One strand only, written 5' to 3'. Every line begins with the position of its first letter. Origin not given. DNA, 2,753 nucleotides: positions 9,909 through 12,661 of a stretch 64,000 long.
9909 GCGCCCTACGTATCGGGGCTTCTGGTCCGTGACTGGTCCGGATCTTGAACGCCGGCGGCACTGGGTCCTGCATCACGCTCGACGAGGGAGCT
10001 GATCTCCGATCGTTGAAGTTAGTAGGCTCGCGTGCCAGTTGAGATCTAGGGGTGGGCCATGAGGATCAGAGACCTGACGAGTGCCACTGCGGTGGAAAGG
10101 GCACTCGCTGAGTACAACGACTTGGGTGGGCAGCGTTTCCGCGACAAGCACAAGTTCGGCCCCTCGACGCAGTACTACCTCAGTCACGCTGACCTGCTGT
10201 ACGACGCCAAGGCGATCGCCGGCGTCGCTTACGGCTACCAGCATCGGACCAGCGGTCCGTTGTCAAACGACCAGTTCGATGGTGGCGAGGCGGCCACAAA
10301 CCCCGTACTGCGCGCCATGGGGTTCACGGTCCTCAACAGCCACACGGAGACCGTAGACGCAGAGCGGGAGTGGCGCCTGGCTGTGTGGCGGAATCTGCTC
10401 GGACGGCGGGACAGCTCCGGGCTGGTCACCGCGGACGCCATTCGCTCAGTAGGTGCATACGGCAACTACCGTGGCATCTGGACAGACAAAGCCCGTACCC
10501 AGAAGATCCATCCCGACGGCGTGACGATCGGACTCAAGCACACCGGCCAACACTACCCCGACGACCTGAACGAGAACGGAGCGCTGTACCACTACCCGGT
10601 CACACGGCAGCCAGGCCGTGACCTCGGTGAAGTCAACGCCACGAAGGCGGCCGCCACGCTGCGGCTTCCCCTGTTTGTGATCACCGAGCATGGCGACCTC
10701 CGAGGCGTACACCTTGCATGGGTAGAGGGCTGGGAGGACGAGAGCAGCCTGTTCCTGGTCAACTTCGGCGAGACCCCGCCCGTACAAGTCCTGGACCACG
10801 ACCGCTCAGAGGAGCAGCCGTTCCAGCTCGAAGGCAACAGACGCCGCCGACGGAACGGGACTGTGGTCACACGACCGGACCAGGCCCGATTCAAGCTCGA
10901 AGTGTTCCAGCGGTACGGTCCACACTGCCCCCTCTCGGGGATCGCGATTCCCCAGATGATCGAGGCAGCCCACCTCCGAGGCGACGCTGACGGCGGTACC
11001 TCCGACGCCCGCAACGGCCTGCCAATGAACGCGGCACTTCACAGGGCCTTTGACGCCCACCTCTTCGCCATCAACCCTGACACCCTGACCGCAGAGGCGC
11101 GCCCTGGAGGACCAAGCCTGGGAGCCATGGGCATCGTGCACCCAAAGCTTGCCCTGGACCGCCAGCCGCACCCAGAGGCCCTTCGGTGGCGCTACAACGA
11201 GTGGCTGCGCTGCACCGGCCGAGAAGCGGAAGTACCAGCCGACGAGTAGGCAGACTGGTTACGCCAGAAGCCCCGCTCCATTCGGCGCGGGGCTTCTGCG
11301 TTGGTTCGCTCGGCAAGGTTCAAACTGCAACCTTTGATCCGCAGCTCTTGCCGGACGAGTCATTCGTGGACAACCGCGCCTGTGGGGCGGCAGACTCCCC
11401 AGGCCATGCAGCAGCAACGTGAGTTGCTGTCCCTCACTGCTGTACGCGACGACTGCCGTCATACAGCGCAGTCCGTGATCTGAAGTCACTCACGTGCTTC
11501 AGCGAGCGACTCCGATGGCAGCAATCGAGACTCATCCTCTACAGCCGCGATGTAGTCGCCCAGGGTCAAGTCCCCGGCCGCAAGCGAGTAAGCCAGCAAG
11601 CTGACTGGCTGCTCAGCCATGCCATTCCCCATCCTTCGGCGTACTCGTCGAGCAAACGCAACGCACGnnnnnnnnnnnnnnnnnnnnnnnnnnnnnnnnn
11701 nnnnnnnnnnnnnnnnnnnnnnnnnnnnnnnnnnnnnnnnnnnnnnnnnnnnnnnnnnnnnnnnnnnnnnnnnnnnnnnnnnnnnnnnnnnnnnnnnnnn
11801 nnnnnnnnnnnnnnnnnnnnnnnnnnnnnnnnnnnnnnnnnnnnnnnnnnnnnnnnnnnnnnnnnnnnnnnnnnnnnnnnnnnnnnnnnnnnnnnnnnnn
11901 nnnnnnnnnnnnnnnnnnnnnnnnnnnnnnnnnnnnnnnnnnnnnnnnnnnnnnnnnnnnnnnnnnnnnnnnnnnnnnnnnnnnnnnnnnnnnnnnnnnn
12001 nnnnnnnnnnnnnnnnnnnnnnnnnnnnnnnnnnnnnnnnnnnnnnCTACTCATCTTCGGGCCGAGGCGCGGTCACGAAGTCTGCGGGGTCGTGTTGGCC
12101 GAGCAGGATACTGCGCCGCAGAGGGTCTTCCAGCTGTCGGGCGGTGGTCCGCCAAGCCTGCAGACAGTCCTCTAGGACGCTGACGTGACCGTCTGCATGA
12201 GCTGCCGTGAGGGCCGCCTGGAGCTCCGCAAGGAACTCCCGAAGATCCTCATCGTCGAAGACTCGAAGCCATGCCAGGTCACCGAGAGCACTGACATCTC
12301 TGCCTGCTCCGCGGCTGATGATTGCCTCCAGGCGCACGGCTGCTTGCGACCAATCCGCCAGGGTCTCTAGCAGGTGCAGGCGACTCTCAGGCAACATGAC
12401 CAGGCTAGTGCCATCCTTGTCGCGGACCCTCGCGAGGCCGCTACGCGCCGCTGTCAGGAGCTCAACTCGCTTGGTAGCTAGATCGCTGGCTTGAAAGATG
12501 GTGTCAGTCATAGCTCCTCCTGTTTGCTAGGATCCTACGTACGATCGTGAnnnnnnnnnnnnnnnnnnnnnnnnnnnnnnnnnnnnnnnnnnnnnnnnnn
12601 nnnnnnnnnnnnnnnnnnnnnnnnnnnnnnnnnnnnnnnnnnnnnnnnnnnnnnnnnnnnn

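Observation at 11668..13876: YefM/YoeB-like toxin-antitoxin pair divergently adjacent to a 441-aa TPR-containing protein of unknown function in a low-GC island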

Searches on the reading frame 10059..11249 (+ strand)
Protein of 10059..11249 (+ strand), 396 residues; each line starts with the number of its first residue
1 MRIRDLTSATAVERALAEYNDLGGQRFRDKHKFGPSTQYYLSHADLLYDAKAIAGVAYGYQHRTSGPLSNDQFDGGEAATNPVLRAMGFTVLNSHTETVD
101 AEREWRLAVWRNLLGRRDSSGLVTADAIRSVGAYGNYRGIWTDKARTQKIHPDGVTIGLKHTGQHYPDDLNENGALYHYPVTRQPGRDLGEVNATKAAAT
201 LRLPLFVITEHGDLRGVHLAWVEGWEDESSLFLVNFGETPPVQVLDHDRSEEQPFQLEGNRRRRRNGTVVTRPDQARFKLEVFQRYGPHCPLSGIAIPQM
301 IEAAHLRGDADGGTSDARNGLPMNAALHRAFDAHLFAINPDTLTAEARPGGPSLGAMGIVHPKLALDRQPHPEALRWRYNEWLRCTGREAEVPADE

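Call 3: search_protein_families(library=pfam, proteins=[window:10059-11249:+], max_evalue=1)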
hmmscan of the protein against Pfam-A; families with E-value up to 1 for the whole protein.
window:10059-11249:+ (396 aa): 1 family
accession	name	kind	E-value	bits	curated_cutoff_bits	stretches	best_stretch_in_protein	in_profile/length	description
PF13391.12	HNH_2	-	4.6e-10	39.6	21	1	290-339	1-66/66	HNH endonuclease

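Call 5: search_protein_families(library=ncbifam, proteins=[window:10059-11249:+], max_evalue=1)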
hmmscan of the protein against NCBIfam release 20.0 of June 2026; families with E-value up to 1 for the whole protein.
window:10059-11249:+ (396 aa): 1 family
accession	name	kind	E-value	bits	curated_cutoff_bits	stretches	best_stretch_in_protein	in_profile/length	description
NF045808.1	PT-DNA_restrict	exception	0.00025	20.3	180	1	275-341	162-233/284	phosphorothioated DNA-binding restriction endonuclease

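Call 6: search_protein_families(library=padloc, proteins=[window:10059-11249:+], max_evalue=1)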
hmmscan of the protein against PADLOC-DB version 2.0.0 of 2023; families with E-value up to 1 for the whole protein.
window:10059-11249:+ (396 aa): 3 families
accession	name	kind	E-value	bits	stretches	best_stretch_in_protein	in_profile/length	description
PDLC03662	mREase_IV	-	3e-10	37.2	1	11-94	10-93/560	Type IV methyl-directed restriction enzyme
PDLC04132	HNH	-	7.7e-09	33.1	1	251-341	130-222/286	-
PDLC03546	HNH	-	1.1e-06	25.9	1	265-341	149-228/282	Type II restriction enzyme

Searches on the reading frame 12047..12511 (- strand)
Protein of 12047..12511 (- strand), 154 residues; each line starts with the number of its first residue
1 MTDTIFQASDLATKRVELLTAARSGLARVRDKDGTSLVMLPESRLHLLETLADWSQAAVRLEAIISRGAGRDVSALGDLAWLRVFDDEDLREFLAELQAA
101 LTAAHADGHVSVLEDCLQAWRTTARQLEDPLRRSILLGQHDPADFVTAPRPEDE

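Call 3: search_protein_families(library=pfam, proteins=[window:12047-12511:-], max_evalue=1)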
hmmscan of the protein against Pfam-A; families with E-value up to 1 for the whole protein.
window:12047-12511:- (154 aa): 4 families
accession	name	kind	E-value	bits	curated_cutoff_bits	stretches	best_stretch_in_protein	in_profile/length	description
PF19760.4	DUF6247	-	2.8e-06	27.9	26.9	1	85-133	17-65/99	Family of unknown function (DUF6247)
PF18288.6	FAA_hydro_N_2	-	0.004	18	25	0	30-65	18-53/78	Fumarylacetoacetase N-terminal domain 2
PF16169.10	DUF4872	-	0.062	13.5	28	1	91-129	105-143/173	Domain of unknown function (DUF4872)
PF08085.16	Entericidin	-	0.23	12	23.3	1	67-78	3-14/20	Entericidin EcnA/B family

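Call 5: search_protein_families(library=ncbifam, proteins=[window:12047-12511:-], max_evalue=1)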
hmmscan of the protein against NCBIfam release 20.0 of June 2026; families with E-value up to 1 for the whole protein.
window:12047-12511:- (154 aa): 0 families

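Call 6: search_protein_families(library=padloc, proteins=[window:12047-12511:-], max_evalue=1)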
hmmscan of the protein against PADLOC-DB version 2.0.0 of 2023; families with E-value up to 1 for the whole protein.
window:12047-12511:- (154 aa): 1 family
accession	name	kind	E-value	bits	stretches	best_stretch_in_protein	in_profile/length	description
PDLC00057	DruL4|DruL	-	0.011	13.1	1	38-151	81-190/309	Unknown function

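Call 36: search_protein_families(library=pfam, alignment_id=A3, max_evalue=1)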
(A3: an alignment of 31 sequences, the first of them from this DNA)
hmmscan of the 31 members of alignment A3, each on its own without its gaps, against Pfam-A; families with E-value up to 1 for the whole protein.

A. member 1, seq(154 aa): 4 families
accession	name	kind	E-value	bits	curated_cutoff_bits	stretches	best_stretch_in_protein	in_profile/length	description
PF19760.4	DUF6247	-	2.8e-06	27.9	26.9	1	85-133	17-65/99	Family of unknown function (DUF6247)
PF18288.6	FAA_hydro_N_2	-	0.004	18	25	0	30-65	18-53/78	Fumarylacetoacetase N-terminal domain 2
PF16169.10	DUF4872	-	0.062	13.5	28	1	91-129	105-143/173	Domain of unknown function (DUF4872)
PF08085.16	Entericidin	-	0.23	12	23.3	1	67-78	3-14/20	Entericidin EcnA/B family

B. families by the number of members that match (of 31 scanned): 29 families (the first 25 are shown)
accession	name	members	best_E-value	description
PF19760.4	DUF6247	28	8.6e-09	Family of unknown function (DUF6247)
PF18288.6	FAA_hydro_N_2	3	0.004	Fumarylacetoacetase N-terminal domain 2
PF22564.2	HAAS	2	0.1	HAAS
PF08771.16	FRB_dom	1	0.0091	FKBP12-rapamycin binding domain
PF13099.11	DUF3944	1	0.03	Domain of unknown function (DUF3944)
PF20839.3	DUF5382_C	1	0.04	Family of unknown function (DUF5382) C-terminal domain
PF18842.6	LPD26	1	0.04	Large polyvalent protein associated domain 26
PF25767.1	ARM_TBCD_2nd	1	0.043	Tubulin-specific chaperone D-like, ARM repeats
PF11316.14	Rhamno_transf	1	0.048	Putative rhamnosyl transferase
PF08447.18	PAS_3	1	0.06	PAS fold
PF16169.10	DUF4872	1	0.062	Domain of unknown function (DUF4872)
PF16767.10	KinB_sensor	1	0.067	Sensor domain of alginate biosynthesis sensor protein KinB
PF20894.2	Tsp36_N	1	0.094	Small heat shock protein Tsp36, N-terminal domain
PF23368.1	DUF7092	1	0.11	Domain of unknown function (DUF7092)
PF02881.24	SRP54_N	1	0.11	SRP54-type protein, helical bundle domain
PF02604.26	PhdYeFM_antitox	1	0.14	Antitoxin Phd_YefM, type II toxin-antitoxin system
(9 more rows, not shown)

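Call 37: search_solved_structures(query=A3, max_evalue=10, show_alignments=3)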
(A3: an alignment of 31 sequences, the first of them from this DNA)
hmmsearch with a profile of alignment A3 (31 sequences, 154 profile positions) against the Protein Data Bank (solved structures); distinct sequences matched with E-value up to 10: 6.
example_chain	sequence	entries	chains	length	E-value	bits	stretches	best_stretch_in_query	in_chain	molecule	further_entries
7uek_A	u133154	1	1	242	0.77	12.8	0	83-105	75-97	OT3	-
3utm_A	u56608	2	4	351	1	12.4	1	123-151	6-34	Tankyrase-1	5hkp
6cf6_A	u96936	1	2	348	1.2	12.2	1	123-151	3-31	Tankyrase-1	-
5jhq_A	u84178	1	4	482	1.5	11.9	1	123-151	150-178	Tankyrase-1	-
9hcc_D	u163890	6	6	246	1.8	11.6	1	16-66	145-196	Large ribosomal subunit protein uL2m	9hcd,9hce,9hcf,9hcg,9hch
9e9c_D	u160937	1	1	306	2.2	11.3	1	16-66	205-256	Large ribosomal subunit protein uL2m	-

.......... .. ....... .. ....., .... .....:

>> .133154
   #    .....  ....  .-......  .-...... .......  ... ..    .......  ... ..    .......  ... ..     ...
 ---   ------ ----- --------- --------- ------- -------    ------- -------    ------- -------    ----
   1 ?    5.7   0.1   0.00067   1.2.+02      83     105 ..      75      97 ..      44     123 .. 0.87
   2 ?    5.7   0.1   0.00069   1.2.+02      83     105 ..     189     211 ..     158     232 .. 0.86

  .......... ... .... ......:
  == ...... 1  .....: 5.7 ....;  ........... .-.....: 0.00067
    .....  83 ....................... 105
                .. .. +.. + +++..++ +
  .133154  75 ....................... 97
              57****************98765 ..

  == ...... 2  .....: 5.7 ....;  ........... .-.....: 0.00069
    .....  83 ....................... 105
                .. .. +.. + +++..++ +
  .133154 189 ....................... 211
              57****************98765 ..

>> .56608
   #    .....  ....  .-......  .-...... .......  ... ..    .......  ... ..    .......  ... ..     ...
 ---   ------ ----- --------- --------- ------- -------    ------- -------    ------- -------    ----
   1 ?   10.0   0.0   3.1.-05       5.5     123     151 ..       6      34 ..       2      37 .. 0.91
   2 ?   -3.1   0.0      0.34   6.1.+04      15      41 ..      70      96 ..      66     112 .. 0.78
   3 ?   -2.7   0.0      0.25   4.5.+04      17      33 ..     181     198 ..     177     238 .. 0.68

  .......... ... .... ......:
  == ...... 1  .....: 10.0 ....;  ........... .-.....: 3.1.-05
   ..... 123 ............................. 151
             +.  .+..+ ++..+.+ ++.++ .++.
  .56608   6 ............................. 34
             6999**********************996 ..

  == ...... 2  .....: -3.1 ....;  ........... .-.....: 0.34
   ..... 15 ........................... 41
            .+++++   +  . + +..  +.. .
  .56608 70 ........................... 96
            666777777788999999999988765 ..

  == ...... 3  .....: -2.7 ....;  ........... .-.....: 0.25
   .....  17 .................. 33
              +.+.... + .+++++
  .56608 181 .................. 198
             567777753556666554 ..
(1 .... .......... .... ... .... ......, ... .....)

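Call 78: search_protein_families(library=phrogs, proteins=[window:12047-12511:-], max_evalue=0.01)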
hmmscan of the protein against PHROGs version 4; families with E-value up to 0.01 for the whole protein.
window:12047-12511:- (154 aa): 0 families
